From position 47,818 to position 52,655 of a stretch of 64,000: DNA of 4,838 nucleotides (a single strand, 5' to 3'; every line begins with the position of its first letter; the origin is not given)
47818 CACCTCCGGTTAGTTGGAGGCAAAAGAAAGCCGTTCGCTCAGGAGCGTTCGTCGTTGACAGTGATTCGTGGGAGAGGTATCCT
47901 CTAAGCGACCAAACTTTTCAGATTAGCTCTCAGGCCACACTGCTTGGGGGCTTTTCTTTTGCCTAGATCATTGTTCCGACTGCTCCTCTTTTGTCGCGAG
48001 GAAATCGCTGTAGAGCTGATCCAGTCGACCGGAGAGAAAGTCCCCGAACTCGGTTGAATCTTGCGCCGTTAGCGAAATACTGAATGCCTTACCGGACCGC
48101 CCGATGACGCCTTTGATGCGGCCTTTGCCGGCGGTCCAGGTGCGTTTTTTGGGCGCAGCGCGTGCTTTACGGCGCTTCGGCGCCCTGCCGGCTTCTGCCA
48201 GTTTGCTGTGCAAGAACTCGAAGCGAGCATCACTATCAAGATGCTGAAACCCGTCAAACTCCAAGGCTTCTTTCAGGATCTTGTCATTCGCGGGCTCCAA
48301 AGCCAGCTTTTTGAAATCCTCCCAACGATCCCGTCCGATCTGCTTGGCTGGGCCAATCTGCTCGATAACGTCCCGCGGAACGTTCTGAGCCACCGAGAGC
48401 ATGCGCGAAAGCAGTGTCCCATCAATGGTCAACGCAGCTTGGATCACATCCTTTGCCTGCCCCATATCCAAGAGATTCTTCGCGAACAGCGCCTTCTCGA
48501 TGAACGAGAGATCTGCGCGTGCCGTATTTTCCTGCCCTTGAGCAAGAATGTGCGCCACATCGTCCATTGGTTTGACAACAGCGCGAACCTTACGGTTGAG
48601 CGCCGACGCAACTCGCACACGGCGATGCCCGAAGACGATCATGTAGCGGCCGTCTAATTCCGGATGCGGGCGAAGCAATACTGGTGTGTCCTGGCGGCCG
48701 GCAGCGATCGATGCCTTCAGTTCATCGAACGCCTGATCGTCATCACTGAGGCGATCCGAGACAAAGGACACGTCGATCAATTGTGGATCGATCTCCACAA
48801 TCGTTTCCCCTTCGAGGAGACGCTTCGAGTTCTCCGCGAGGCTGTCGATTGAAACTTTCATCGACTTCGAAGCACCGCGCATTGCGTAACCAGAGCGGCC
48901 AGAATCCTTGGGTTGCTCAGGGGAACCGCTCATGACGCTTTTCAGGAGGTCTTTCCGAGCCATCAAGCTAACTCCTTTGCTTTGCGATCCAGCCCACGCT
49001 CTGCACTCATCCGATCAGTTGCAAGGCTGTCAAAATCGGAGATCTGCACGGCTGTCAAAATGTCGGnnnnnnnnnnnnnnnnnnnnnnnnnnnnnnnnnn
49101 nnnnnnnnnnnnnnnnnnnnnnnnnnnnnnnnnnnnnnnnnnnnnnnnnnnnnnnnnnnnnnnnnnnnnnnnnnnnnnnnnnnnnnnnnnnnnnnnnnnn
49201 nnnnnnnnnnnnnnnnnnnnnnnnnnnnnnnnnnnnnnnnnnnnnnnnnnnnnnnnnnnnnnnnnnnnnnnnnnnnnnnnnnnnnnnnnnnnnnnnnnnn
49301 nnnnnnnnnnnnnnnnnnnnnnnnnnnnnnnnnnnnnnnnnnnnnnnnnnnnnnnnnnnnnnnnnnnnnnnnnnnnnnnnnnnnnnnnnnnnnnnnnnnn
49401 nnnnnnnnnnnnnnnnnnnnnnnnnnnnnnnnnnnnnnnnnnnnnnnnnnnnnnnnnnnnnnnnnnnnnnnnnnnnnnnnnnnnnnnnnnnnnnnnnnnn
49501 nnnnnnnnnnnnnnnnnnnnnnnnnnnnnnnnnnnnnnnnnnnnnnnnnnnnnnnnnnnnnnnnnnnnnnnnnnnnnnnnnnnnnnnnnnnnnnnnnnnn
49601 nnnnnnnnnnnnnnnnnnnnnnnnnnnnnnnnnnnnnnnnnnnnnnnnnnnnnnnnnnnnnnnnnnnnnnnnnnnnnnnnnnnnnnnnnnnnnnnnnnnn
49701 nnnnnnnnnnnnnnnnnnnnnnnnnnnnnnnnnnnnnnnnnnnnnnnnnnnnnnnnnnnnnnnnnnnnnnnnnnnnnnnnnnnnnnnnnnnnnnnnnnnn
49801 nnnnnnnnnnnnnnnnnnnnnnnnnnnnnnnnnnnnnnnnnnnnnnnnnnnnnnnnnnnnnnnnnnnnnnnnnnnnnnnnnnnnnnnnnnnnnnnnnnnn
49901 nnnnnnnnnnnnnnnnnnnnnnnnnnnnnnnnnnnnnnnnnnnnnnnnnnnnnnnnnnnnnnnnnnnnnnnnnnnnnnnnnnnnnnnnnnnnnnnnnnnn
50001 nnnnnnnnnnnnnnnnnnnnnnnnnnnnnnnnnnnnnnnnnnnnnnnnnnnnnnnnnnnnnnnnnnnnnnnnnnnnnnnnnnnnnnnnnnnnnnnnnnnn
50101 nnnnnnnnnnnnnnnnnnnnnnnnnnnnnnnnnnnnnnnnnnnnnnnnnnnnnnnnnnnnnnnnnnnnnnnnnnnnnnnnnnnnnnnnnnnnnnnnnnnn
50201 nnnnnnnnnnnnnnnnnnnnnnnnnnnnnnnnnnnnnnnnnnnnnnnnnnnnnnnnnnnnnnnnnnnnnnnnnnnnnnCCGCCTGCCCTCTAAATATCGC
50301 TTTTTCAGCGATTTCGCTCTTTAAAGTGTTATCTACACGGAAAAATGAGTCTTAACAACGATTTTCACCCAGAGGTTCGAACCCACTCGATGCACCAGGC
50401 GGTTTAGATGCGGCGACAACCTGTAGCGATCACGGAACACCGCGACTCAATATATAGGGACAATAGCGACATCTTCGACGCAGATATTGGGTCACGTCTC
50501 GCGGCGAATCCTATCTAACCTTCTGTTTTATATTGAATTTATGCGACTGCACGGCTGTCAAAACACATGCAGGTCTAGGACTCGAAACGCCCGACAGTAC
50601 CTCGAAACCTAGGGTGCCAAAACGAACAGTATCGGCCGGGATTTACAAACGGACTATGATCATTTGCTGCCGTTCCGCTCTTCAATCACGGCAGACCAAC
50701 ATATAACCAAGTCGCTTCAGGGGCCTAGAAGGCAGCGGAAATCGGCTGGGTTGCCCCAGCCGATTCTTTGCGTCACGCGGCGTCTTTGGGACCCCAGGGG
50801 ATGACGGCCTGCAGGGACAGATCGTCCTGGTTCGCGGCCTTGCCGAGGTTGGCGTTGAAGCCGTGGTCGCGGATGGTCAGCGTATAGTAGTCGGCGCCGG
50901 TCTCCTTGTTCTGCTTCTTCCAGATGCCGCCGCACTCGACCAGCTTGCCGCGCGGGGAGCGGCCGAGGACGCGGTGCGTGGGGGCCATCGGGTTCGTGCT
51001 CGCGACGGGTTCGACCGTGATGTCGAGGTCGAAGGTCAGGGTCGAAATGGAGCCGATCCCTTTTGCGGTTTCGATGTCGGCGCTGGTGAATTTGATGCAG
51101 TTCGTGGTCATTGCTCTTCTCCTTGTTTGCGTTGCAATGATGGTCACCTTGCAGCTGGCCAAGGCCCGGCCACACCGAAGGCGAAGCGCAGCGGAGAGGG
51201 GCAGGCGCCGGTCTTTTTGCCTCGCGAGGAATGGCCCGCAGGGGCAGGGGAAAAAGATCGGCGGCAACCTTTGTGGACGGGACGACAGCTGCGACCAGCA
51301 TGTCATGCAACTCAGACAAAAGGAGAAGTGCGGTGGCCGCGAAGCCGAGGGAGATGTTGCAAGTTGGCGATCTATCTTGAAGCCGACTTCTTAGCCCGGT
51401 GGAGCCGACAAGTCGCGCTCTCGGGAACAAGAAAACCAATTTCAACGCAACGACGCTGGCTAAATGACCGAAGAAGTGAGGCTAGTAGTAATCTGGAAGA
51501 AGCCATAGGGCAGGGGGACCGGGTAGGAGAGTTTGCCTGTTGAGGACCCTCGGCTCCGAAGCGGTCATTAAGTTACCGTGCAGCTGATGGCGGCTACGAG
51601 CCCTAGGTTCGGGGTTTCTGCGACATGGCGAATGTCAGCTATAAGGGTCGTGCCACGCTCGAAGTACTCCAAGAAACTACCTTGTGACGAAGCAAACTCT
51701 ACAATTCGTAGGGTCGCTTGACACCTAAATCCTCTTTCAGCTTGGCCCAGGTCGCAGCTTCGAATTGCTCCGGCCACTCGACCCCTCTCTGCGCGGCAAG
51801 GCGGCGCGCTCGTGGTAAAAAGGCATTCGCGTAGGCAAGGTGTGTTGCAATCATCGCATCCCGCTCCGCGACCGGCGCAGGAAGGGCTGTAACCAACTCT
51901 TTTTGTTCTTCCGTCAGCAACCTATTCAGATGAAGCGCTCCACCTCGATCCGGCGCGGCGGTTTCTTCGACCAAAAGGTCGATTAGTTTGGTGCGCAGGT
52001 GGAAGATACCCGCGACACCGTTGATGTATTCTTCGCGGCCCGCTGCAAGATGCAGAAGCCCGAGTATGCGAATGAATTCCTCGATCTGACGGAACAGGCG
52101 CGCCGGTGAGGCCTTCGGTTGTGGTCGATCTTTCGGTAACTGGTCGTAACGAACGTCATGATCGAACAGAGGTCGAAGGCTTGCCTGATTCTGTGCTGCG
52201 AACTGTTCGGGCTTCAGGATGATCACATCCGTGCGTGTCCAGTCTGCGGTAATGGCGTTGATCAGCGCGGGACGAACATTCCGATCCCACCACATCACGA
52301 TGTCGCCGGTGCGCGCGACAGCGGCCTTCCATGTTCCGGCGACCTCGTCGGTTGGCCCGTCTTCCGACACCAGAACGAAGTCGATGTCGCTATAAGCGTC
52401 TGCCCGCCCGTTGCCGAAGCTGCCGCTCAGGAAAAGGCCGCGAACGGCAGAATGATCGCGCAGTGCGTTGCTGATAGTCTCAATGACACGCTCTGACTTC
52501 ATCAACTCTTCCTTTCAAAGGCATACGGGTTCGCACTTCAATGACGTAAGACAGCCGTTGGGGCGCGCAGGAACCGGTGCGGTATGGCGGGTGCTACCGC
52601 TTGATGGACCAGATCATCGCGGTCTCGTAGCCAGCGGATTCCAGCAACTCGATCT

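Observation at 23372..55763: Hairpin element with a covarying stem present three times in the leaders of DUF736 (x2) and DUF2493 genes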

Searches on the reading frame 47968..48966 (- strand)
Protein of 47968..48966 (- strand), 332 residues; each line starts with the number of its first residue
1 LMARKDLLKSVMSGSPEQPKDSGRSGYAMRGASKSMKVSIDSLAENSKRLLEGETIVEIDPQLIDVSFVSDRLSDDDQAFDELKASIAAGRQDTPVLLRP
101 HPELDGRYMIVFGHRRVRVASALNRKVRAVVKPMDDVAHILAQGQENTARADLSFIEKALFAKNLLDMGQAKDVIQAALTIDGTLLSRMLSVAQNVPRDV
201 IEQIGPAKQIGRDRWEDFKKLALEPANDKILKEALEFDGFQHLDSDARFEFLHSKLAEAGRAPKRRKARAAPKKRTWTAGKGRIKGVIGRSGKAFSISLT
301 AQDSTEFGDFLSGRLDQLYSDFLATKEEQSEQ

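Call 19: search_protein_families(library=pfam, proteins=[window:47968-48966:-])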
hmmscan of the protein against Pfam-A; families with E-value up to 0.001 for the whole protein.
window:47968-48966:- (332 aa): 2 families
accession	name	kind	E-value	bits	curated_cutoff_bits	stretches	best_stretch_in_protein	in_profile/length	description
PF07506.17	RepB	-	1e-21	78.3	30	1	149-322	1-185/185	RepB plasmid partitioning protein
PF02195.25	ParB_N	-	3e-06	27.6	26.3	1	56-140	3-86/95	ParB N-terminal domain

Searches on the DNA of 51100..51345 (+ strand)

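Call 84: search_dna_similar(query=window:51100-51345:+, collection=ecoli_genomes, mode=distant, max_evalue=0.001, max_rows=5)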
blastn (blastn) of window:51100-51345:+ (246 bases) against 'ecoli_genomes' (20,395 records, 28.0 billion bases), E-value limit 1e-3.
No match.

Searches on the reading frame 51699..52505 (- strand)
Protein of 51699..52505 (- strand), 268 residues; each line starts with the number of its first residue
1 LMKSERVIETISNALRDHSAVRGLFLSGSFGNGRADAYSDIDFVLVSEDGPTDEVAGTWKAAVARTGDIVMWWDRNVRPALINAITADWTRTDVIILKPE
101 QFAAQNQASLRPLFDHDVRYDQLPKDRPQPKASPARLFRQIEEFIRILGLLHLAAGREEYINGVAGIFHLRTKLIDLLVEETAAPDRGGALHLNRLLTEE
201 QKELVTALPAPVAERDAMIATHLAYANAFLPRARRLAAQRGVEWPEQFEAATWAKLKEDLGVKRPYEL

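Call 19: search_protein_families(library=pfam, proteins=[window:51699-52505:-])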
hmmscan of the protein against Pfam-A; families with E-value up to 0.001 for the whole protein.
window:51699-52505:- (268 aa): 2 families
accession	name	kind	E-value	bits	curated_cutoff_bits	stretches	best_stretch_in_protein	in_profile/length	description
PF01909.29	NTP_transf_2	-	3.5e-06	27.7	21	1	8-52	1-45/93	Nucleotidyltransferase domain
PF18765.7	Polbeta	-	0.00015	22.3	26.9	1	9-54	1-46/93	Polymerase beta, Nucleotidyltransferase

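Call 64: search_protein_families(library=ncbifam, max_evalue=0.001, proteins=[window:51699-52505:-])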
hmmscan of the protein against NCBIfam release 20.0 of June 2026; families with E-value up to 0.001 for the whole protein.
window:51699-52505:- (268 aa): 0 families
